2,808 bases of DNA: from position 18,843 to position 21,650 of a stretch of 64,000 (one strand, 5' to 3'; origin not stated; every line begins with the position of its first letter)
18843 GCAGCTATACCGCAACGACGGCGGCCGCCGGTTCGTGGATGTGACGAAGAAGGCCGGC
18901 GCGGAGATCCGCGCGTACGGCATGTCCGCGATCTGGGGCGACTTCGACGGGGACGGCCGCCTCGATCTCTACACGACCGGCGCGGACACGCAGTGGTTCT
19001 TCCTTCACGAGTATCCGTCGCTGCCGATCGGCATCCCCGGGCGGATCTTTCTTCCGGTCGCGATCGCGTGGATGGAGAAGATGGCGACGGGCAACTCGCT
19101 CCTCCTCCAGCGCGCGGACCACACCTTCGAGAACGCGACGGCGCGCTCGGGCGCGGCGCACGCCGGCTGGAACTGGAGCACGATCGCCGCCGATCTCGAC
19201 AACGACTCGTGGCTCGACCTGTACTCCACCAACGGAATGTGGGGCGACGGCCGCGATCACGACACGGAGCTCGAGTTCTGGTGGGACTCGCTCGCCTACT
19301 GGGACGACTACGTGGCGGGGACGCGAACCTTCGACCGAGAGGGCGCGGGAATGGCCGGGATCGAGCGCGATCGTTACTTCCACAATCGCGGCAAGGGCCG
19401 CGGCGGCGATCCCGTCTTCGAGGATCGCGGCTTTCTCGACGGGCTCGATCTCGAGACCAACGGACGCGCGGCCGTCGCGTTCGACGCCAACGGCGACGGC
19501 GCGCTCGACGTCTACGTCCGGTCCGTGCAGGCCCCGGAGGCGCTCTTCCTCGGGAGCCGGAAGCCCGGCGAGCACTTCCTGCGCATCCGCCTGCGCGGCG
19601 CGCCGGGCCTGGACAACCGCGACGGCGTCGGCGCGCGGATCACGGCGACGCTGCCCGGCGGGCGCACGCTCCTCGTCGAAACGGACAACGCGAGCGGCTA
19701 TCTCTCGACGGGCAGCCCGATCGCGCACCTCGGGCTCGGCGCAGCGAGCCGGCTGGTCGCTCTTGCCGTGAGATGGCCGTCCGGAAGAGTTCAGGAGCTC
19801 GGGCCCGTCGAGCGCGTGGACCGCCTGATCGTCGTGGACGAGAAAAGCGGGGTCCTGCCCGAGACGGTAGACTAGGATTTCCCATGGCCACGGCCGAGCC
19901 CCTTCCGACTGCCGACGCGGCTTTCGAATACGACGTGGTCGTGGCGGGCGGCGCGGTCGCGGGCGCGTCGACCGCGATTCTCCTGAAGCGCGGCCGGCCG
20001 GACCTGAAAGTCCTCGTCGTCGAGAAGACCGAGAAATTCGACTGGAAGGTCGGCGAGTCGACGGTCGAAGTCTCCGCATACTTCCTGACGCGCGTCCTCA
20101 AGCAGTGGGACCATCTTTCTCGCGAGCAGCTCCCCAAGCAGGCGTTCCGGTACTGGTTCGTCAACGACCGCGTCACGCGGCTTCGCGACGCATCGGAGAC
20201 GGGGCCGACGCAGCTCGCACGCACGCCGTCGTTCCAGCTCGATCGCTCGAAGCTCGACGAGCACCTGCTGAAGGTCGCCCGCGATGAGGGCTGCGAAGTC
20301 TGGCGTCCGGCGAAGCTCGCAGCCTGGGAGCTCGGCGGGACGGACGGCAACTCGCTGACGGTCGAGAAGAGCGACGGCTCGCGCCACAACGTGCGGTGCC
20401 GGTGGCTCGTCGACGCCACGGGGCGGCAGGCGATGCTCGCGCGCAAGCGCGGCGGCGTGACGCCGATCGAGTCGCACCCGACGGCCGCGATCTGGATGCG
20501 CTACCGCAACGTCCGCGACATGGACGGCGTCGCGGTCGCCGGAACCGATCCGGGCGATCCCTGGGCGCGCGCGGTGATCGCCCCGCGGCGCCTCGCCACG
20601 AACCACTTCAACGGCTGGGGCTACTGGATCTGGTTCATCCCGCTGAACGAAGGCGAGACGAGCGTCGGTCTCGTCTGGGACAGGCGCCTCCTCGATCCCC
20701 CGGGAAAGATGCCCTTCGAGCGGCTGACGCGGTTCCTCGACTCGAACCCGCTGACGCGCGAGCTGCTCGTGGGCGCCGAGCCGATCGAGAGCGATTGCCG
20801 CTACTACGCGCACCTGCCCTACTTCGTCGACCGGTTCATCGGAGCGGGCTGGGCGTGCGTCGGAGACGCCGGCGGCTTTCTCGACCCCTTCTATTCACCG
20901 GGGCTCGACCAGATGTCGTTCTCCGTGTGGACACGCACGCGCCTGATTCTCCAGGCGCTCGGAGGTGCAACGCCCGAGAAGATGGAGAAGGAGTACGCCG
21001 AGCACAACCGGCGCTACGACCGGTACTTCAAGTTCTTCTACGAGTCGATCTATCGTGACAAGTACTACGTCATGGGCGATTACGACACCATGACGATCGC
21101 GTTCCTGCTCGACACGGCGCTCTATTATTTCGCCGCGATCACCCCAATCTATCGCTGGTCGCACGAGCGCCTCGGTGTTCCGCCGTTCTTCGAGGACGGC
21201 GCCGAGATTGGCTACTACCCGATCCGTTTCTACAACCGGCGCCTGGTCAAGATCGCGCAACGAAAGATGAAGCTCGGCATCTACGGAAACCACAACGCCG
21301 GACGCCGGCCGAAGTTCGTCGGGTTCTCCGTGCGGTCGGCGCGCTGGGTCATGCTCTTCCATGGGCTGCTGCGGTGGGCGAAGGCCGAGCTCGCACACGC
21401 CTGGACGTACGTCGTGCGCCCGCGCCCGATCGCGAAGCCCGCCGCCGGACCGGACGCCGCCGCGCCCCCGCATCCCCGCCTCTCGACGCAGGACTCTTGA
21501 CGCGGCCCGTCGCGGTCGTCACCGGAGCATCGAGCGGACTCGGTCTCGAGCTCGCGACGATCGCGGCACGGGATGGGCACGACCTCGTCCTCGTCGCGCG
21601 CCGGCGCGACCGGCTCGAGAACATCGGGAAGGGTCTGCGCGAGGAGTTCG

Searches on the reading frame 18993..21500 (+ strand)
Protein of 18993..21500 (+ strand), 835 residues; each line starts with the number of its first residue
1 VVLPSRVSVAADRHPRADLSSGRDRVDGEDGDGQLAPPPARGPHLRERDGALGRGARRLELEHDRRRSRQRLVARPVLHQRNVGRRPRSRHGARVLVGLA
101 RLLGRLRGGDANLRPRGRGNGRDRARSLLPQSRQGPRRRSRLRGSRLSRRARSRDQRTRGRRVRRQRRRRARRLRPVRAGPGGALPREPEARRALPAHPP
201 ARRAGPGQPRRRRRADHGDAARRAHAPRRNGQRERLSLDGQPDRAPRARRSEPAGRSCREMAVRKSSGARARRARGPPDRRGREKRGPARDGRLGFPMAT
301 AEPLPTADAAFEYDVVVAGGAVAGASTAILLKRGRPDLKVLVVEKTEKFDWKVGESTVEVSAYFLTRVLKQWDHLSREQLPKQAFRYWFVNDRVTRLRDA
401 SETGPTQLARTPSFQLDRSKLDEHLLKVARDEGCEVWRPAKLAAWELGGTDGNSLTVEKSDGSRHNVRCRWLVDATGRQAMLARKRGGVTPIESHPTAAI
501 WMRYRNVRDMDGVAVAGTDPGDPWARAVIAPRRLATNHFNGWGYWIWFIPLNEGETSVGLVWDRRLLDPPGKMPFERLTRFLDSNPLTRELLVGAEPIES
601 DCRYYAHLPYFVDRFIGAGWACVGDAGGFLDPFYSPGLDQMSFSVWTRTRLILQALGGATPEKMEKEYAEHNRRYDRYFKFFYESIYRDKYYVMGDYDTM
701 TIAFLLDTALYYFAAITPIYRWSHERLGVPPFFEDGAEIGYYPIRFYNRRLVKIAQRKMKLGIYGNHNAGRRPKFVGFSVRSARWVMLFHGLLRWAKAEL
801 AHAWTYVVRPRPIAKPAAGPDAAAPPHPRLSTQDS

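Call 8: search_protein_families(library=pfam, proteins=[window:18993-21500:+], max_evalue=0.001)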
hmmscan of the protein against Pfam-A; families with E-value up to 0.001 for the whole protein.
window:18993-21500:+ (835 aa): 3 families
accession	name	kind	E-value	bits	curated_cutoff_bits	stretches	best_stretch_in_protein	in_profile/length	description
PF04820.20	Trp_halogenase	-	6.3e-13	48.8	21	1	407-682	146-378/458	Tryptophan halogenase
PF12831.13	FAD_oxidored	-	1.7e-07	31.3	27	1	314-482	1-150/416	FAD dependent oxidoreductase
PF01494.25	FAD_binding_3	-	2.2e-06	27.6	22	1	312-497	1-176/349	FAD binding domain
